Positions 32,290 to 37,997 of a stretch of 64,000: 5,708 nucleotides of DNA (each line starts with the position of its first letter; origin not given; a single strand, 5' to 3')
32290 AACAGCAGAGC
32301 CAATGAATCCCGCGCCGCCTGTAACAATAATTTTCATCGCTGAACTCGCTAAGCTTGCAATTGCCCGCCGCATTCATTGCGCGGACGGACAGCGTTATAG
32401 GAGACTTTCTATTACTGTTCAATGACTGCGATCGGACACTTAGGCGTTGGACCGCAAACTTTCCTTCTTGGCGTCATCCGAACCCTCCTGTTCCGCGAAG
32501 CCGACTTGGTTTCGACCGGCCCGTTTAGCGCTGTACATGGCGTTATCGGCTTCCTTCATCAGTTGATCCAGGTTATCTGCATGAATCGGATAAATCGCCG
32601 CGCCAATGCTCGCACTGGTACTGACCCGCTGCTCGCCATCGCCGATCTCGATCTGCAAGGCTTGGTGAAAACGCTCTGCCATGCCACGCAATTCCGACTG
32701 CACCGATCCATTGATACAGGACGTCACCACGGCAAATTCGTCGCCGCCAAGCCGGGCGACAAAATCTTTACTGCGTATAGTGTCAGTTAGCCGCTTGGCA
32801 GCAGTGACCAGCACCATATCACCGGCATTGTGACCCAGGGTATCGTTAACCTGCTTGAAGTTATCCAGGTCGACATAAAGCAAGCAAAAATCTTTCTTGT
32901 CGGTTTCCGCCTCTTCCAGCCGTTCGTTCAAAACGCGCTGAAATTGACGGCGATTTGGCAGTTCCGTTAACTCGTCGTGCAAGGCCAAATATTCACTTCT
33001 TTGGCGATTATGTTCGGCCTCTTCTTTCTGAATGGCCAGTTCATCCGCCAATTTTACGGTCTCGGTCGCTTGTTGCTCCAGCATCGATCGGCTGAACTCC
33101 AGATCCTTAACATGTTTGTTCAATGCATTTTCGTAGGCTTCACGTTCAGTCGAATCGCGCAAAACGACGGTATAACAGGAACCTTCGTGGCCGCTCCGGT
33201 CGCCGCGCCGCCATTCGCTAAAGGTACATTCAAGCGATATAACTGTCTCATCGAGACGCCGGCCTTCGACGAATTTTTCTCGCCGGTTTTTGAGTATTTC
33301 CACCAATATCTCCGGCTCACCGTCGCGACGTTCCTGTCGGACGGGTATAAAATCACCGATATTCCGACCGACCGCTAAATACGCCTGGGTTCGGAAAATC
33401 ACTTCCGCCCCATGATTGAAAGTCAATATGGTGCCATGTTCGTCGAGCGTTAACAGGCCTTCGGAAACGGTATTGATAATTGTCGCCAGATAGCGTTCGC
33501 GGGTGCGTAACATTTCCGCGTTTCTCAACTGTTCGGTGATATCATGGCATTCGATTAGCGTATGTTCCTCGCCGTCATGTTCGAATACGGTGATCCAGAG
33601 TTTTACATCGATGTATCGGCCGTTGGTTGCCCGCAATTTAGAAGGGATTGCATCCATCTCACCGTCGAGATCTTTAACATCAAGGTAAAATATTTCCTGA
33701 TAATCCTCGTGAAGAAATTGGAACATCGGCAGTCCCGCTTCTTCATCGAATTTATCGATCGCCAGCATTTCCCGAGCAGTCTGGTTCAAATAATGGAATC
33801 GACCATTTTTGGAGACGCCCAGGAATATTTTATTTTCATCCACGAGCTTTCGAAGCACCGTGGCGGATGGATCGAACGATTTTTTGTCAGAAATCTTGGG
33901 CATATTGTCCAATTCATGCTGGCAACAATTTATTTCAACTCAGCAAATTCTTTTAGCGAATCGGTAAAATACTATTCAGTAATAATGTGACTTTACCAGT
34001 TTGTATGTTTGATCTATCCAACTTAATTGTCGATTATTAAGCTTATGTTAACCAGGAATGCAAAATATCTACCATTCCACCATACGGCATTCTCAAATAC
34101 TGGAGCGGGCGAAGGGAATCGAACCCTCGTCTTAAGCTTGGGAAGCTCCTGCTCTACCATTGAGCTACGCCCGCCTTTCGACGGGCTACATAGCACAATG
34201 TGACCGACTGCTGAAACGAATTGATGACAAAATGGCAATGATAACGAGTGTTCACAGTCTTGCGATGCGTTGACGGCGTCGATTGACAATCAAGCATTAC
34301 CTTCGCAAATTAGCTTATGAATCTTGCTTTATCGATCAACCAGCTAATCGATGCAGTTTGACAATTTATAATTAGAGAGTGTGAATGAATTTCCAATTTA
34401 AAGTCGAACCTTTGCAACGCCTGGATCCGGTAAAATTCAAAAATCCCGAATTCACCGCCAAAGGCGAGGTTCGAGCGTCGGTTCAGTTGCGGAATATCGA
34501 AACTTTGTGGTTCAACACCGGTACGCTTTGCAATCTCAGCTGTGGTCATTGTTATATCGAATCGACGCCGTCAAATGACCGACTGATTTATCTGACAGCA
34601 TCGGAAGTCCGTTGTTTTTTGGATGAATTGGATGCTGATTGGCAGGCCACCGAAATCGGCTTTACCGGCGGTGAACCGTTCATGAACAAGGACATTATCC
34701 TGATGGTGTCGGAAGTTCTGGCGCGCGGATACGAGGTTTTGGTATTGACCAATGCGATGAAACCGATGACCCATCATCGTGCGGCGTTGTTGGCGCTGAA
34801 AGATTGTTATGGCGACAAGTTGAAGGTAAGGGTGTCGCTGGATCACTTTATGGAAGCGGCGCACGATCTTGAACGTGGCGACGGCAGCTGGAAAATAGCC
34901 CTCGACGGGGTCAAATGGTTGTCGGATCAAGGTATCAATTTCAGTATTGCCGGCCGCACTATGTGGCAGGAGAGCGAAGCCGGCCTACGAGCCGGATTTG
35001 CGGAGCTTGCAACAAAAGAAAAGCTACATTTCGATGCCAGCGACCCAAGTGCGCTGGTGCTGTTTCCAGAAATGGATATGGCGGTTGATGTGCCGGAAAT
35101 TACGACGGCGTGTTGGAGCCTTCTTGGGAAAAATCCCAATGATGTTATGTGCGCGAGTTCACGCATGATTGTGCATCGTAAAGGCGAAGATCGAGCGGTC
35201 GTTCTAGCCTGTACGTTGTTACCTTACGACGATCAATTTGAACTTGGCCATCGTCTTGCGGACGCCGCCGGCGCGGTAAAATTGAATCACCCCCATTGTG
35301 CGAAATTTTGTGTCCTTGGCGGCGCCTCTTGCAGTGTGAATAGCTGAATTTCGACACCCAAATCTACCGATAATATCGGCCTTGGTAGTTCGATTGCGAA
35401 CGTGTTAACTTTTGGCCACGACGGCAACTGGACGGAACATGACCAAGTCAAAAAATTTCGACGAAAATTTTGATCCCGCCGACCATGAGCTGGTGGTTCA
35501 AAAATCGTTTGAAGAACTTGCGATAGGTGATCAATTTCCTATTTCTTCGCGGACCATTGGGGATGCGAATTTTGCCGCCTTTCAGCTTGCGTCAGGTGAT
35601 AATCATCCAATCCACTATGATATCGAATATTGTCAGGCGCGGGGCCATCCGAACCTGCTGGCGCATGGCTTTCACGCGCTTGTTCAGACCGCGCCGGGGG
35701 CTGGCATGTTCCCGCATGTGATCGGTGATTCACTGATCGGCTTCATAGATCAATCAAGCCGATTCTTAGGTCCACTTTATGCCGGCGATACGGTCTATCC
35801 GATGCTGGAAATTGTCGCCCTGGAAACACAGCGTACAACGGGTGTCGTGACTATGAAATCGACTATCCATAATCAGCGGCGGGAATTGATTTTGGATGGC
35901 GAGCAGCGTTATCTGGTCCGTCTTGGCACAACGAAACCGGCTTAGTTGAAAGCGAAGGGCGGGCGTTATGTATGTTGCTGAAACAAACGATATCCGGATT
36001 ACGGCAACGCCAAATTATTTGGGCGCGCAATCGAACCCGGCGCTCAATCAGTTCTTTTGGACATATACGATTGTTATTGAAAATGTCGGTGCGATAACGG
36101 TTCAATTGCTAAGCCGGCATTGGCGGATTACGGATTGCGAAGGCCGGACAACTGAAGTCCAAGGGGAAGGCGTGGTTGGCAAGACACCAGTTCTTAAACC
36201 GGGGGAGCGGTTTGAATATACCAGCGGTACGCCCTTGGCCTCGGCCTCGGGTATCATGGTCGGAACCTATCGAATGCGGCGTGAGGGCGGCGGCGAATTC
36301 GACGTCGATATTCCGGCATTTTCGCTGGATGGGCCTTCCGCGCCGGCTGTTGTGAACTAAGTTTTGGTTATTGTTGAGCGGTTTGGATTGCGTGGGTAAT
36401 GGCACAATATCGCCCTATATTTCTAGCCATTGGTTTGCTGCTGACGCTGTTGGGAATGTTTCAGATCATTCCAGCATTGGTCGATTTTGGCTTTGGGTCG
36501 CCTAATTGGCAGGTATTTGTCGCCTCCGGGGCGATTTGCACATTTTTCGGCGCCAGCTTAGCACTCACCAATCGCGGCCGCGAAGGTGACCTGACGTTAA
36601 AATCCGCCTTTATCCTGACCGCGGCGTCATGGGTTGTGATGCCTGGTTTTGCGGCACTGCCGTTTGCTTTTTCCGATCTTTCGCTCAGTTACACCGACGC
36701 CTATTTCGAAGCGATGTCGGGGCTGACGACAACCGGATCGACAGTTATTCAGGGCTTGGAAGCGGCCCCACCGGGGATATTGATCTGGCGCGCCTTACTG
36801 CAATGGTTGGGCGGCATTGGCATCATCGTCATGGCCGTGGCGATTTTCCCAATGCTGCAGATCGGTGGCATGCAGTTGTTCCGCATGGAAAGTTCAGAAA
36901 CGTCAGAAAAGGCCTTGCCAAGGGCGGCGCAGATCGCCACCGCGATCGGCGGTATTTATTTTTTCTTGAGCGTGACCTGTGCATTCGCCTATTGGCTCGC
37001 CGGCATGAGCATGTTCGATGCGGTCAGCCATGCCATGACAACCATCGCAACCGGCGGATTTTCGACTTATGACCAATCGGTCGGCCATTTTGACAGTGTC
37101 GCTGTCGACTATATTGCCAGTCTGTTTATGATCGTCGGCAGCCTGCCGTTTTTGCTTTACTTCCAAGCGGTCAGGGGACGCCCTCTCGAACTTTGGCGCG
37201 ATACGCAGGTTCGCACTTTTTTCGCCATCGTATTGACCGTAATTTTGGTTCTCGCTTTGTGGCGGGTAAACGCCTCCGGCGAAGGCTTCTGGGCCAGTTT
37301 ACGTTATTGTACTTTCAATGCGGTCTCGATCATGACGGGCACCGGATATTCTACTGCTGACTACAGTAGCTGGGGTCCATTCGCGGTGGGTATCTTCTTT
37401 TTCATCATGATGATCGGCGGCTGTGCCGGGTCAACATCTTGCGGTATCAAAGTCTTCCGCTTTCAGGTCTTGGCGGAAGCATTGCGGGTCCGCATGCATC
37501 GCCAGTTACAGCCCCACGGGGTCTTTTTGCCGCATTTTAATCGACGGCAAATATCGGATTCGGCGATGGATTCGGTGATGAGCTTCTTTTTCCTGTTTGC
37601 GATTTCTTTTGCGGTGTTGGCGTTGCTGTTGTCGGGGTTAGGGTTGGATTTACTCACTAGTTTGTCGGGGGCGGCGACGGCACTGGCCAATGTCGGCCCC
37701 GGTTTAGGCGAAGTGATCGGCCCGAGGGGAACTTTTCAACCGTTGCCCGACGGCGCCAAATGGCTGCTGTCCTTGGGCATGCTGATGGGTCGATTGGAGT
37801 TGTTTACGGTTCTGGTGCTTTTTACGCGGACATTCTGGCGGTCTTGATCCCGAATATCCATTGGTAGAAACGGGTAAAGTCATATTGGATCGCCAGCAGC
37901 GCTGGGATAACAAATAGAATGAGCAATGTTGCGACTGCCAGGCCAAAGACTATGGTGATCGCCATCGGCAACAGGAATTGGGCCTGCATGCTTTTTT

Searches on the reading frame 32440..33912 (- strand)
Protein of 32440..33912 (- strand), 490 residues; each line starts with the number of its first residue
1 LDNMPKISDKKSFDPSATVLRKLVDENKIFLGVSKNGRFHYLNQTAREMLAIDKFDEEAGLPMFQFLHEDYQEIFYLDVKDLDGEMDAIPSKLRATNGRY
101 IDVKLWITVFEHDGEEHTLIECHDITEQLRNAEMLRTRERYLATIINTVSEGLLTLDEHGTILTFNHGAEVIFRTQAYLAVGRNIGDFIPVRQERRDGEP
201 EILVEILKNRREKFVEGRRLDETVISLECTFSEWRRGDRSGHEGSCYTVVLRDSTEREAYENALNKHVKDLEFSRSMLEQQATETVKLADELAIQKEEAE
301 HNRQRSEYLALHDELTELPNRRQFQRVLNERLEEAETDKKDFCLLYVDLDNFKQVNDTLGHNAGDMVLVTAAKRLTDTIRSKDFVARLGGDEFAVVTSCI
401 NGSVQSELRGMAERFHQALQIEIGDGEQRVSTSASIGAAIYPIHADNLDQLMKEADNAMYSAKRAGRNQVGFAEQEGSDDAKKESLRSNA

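Call 56: search_protein_families(library=pfam, proteins=[window:32440-33912:-], max_evalue=0.001)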
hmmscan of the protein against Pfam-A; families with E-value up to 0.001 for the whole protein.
window:32440-33912:- (490 aa): 6 families
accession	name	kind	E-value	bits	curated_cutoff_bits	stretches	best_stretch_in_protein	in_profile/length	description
PF00990.26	GGDEF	-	6.7e-50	169.4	23.8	1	310-469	1-161/161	Diguanylate cyclase, GGDEF domain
PF13426.13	PAS_9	-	1.2e-11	45.2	27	1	29-127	4-103/103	PAS domain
PF00989.32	PAS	-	4.5e-11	43.2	22.6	1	142-233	3-95/113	PAS fold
PF13188.13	PAS_8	-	4.7e-06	26.8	21.8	0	141-197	2-55/65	PAS domain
PF08448.16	PAS_4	-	1.2e-05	25.9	23.1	0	33-128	11-108/110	PAS fold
PF12860.13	PAS_7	-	0.00056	20.5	27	0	146-228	1-91/115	PAS fold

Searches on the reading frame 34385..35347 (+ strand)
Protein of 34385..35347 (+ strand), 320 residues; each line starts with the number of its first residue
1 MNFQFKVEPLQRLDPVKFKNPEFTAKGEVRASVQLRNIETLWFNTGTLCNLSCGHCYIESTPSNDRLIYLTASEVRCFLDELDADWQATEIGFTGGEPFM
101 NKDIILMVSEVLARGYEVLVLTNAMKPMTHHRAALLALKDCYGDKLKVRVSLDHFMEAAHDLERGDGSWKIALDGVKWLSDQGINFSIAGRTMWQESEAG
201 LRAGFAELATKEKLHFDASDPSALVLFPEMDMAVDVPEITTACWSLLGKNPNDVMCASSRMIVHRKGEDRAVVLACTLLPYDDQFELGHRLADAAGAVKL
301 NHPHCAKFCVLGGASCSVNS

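Call 56: search_protein_families(library=pfam, proteins=[window:34385-35347:+], max_evalue=0.001)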
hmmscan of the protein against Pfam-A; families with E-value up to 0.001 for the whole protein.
window:34385-35347:+ (320 aa): 2 families
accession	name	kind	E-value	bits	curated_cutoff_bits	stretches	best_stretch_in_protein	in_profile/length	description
PF04055.27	Radical_SAM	-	2.4e-16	60.8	29.5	1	44-185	2-142/166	Radical SAM superfamily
PF13353.11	Fer4_12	-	2.2e-05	25.2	22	1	48-113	14-79/137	4Fe-4S single cluster domain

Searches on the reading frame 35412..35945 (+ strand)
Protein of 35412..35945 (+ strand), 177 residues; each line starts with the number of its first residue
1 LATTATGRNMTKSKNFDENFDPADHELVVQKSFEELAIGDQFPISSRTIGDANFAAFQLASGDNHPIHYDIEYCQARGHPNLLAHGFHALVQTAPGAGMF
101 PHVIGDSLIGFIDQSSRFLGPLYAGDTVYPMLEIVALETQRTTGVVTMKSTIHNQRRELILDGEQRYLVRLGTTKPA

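Call 56: search_protein_families(library=pfam, proteins=[window:35412-35945:+], max_evalue=0.001)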
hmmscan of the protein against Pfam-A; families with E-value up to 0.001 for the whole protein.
window:35412-35945:+ (177 aa): 2 families
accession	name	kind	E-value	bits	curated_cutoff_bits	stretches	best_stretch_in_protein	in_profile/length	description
PF01575.25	MaoC_dehydratas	-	2.1e-09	37.5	27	1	45-149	14-116/123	MaoC like domain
PF13452.11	FAS1_DH_region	-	3.1e-07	31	22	1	38-161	3-130/132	FAS1-like, dehydratase domain region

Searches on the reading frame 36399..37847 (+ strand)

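Call 56: search_protein_families(library=pfam, proteins=[window:36399-37847:+], max_evalue=0.001)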
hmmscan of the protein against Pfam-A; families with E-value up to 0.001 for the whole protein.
window:36399-37847:+ (482 aa): 1 family
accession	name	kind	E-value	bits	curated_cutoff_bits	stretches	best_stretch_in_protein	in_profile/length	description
PF02386.22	TrkH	-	3.5e-71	240.6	27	1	38-476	3-491/502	Cation transport protein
